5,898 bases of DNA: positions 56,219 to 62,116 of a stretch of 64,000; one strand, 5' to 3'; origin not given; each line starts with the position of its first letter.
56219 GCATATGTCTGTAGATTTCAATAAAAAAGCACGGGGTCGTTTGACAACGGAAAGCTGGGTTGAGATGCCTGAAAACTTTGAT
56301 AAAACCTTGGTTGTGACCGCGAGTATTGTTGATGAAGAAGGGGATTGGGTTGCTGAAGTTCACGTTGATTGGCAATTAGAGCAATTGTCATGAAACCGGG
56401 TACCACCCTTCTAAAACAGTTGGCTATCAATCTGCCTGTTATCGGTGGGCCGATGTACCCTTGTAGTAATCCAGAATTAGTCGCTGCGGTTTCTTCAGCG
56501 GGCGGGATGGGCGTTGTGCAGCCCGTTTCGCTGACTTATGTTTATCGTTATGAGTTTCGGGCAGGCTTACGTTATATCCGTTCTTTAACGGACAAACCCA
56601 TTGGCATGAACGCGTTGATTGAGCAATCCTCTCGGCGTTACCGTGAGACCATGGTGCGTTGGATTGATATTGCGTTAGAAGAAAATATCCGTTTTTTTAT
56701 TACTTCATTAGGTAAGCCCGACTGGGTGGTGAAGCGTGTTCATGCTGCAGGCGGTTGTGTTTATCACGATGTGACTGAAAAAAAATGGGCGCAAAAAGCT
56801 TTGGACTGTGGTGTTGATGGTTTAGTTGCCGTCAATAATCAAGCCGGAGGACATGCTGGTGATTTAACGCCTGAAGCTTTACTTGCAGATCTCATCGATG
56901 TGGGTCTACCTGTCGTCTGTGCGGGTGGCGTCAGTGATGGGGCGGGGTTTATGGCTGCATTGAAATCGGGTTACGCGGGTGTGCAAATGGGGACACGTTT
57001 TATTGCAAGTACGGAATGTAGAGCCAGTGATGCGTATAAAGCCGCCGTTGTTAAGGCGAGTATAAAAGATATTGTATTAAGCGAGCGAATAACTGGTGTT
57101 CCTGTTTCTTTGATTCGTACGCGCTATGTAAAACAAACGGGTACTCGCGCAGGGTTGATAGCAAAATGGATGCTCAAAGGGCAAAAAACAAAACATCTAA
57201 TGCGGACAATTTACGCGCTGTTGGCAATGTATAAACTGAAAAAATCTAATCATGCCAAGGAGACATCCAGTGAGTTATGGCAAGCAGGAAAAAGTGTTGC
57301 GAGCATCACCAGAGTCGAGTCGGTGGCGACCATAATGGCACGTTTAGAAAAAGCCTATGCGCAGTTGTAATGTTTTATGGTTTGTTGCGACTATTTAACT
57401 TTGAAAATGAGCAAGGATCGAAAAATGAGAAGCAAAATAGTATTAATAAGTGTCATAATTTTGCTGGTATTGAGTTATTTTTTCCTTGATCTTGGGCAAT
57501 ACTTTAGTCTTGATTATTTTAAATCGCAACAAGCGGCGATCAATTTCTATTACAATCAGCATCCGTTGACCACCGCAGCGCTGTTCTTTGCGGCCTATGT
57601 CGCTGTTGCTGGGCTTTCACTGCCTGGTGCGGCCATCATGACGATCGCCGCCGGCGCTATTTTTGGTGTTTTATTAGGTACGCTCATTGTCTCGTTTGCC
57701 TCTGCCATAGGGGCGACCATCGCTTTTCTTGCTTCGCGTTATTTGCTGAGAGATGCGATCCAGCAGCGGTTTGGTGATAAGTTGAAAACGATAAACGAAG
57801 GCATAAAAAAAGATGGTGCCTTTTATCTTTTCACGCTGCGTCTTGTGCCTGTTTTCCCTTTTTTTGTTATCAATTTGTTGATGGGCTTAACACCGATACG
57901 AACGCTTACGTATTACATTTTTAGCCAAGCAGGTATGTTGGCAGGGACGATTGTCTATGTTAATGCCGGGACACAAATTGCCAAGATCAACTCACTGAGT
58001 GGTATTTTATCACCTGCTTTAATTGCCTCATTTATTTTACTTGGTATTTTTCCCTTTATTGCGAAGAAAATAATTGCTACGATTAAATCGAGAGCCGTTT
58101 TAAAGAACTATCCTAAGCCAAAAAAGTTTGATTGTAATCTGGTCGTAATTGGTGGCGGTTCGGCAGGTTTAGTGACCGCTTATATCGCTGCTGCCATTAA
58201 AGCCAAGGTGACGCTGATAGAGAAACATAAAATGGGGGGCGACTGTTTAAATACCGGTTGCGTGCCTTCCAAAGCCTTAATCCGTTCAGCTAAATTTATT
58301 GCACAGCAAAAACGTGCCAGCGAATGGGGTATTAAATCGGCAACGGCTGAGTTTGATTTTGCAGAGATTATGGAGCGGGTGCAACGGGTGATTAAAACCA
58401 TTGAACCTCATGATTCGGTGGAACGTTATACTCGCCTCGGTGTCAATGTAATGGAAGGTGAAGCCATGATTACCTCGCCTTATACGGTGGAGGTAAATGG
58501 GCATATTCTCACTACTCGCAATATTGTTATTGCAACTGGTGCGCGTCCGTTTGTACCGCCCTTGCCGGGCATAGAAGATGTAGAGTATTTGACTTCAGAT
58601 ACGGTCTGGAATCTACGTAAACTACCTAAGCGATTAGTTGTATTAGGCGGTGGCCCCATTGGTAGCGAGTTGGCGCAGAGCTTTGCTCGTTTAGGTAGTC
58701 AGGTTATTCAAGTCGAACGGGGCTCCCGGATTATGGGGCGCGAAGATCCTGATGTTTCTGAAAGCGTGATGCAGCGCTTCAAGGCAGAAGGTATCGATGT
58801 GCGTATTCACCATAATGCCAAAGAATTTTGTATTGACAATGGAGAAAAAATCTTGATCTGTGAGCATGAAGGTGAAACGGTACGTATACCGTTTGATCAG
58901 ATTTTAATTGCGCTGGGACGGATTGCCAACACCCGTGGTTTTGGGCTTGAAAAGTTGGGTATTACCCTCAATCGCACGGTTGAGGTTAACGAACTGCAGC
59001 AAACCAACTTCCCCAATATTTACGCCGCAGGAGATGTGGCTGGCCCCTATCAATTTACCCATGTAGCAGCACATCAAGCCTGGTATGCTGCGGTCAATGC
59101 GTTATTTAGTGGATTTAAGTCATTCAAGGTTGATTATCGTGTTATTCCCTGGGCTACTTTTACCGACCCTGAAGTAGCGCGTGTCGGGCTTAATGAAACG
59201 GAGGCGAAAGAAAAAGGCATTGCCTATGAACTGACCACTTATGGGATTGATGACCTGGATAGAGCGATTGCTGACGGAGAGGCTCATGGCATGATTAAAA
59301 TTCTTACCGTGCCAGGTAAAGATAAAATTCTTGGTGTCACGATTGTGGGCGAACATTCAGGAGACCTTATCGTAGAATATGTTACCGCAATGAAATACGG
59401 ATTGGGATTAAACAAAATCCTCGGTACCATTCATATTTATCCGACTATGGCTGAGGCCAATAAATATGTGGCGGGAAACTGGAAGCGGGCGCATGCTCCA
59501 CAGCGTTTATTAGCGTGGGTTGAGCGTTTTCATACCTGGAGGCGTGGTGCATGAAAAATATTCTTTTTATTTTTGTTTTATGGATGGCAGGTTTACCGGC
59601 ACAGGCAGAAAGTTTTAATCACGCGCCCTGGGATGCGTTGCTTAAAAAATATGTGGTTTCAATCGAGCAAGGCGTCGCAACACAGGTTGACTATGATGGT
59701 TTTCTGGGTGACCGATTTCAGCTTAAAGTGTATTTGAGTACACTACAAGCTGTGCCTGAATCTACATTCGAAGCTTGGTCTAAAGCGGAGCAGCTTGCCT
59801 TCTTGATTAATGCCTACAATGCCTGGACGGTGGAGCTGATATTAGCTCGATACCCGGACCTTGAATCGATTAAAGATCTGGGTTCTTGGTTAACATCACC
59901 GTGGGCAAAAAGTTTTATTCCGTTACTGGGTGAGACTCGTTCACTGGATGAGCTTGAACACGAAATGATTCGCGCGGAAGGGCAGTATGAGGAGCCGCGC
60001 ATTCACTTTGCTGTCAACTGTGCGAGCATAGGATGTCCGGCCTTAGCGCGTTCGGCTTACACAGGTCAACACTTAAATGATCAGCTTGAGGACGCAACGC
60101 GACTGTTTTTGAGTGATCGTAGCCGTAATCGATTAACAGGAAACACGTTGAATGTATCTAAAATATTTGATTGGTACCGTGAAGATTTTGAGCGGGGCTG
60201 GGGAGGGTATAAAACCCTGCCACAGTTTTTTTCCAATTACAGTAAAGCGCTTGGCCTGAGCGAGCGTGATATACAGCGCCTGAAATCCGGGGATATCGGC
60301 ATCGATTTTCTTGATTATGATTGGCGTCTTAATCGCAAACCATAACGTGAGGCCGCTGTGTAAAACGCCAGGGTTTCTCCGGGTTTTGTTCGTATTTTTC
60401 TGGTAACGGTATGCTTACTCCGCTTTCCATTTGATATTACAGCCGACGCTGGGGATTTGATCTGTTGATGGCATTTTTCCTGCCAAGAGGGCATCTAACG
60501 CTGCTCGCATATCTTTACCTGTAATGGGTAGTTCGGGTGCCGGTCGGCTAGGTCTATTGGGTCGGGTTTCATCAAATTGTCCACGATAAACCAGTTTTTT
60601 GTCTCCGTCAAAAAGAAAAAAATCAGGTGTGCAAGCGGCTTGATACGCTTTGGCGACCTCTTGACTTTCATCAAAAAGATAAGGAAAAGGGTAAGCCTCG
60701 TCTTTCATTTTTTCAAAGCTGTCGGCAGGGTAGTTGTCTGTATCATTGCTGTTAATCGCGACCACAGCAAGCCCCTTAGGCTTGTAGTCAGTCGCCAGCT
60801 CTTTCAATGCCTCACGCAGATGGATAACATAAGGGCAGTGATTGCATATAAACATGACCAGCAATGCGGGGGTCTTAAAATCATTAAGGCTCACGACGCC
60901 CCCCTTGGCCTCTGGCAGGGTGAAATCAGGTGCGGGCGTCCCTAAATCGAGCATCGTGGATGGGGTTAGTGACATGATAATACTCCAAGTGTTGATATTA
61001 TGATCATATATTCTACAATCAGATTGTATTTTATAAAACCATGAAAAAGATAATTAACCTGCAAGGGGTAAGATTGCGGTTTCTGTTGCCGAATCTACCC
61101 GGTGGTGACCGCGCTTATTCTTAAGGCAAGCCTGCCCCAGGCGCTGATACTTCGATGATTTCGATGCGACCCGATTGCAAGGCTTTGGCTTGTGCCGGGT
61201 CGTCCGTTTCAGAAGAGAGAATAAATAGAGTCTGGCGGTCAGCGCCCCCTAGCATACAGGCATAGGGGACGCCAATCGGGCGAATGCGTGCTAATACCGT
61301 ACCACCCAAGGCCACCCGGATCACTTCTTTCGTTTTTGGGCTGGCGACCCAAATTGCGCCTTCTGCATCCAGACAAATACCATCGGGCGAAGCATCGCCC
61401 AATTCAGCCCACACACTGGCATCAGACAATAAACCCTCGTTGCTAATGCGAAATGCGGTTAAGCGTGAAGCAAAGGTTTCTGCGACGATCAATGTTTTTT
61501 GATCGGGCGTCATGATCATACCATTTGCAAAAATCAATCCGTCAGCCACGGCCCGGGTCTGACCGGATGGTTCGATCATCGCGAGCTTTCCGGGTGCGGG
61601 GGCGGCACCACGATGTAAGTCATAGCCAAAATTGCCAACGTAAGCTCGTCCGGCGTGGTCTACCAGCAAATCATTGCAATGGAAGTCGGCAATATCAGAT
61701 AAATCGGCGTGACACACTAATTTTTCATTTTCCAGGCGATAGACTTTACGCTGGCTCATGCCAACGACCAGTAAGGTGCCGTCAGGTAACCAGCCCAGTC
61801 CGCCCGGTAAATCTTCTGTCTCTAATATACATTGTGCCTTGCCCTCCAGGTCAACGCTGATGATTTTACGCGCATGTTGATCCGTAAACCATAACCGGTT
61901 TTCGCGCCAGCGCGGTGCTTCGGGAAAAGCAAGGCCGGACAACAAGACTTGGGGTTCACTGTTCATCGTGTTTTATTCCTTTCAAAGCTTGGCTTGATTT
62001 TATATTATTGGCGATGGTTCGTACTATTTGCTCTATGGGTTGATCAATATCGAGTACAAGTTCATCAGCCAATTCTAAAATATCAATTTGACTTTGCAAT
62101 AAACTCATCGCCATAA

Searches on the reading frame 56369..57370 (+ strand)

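Call 89: search_protein_families(library=pfam, proteins=[window:56369-57370:+], max_evalue=0.001)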
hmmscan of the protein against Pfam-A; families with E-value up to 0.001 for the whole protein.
window:56369-57370:+ (333 aa): 1 family
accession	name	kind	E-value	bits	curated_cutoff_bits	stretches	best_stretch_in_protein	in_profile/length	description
PF03060.21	NMO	-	9.9e-41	140.6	28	1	15-326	5-328/331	Nitronate monooxygenase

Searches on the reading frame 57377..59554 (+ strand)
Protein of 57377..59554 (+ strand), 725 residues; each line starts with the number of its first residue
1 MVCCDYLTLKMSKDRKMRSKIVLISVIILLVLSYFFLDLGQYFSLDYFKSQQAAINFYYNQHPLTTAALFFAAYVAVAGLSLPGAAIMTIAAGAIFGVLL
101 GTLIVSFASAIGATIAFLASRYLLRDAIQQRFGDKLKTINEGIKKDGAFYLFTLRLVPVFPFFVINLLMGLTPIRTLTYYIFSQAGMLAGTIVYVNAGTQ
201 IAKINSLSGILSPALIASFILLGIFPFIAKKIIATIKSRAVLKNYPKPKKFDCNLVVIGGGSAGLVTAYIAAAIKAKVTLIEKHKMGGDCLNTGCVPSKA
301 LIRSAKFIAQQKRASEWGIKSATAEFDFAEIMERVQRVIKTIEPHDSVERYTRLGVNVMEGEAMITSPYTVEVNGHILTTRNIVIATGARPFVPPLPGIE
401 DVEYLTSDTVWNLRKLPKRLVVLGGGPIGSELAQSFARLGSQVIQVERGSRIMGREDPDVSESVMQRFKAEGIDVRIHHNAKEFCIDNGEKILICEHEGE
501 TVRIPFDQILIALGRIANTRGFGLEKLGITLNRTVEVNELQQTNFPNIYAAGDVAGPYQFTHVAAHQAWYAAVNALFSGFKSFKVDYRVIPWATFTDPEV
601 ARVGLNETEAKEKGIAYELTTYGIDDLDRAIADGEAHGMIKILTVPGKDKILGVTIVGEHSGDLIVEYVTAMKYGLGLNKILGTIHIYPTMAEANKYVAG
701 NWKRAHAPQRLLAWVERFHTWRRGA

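Call 63: search_protein_families(library=pfam, proteins=[window:57377-59554:+], max_evalue=0.00001)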
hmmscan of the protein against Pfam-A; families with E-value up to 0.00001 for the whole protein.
window:57377-59554:+ (725 aa): 10 families
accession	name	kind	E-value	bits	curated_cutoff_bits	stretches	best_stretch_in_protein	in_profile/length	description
PF07992.20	Pyr_redox_2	-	3.5e-64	217.5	26.1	1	254-568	2-291/291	Pyridine nucleotide-disulphide oxidoreductase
PF02852.28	Pyr_redox_dim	-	3e-29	101.9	25.3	1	590-696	1-107/110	Pyridine nucleotide-disulphide oxidoreductase, dimerisation domain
PF09335.16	VTT_dom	-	7.8e-21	75.3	33.9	1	86-199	4-122/123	VTT domain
PF00070.33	Pyr_redox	-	1e-20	74.4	22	1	419-484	1-66/82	Pyridine nucleotide-disulphide oxidoreductase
PF13738.12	Pyr_redox_3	-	1.6e-14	54.3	30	1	256-552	1-305/305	Pyridine nucleotide-disulphide oxidoreductase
PF01134.28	GIDA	-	2.7e-07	30.4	22.1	0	255-309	2-54/391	Glucose inhibited division protein A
PF03486.20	HI0933_like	-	4.1e-07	30.1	50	0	254-293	2-42/244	HI0933-like protein Rossmann domain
PF13450.12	NAD_binding_8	-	2.8e-06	27.9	21.9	0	257-290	1-35/68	NAD(P)-binding Rossmann-like domain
PF01266.30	DAO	-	5.3e-06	26.6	27.9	0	255-287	2-35/353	FAD dependent oxidoreductase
PF12831.13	FAD_oxidored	-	8.5e-06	25.7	27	0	255-288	2-35/416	FAD dependent oxidoreductase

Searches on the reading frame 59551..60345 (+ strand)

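Call 89: search_protein_families(library=pfam, proteins=[window:59551-60345:+], max_evalue=0.001)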
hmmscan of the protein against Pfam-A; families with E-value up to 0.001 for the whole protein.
window:59551-60345:+ (264 aa): 1 family
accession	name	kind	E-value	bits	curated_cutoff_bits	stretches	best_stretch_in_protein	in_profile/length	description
PF04784.19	DUF547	-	3.1e-26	92.3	27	1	74-187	2-125/125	Protein of unknown function, DUF547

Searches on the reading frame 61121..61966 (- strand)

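Call 89: search_protein_families(library=pfam, proteins=[window:61121-61966:-], max_evalue=0.001)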
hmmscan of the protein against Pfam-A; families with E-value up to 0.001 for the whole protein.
window:61121-61966:- (281 aa): 4 families
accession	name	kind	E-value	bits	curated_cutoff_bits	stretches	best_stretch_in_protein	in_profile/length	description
PF08450.18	SGL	-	9.9e-45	153.5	26.3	1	14-252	1-245/246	SMP-30/Gluconolactonase/LRE-like region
PF24684.1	Vgb_lyase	-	2.3e-08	33.6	50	0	128-276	36-179/290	Virginiamycin B lyase family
PF03088.22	Str_synth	-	3.7e-06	27.4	25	1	124-171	35-83/89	Strictosidine synthase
PF16261.11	DUF4915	-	0.00073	19.3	35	0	6-74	190-257/316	Domain of unknown function (DUF4915)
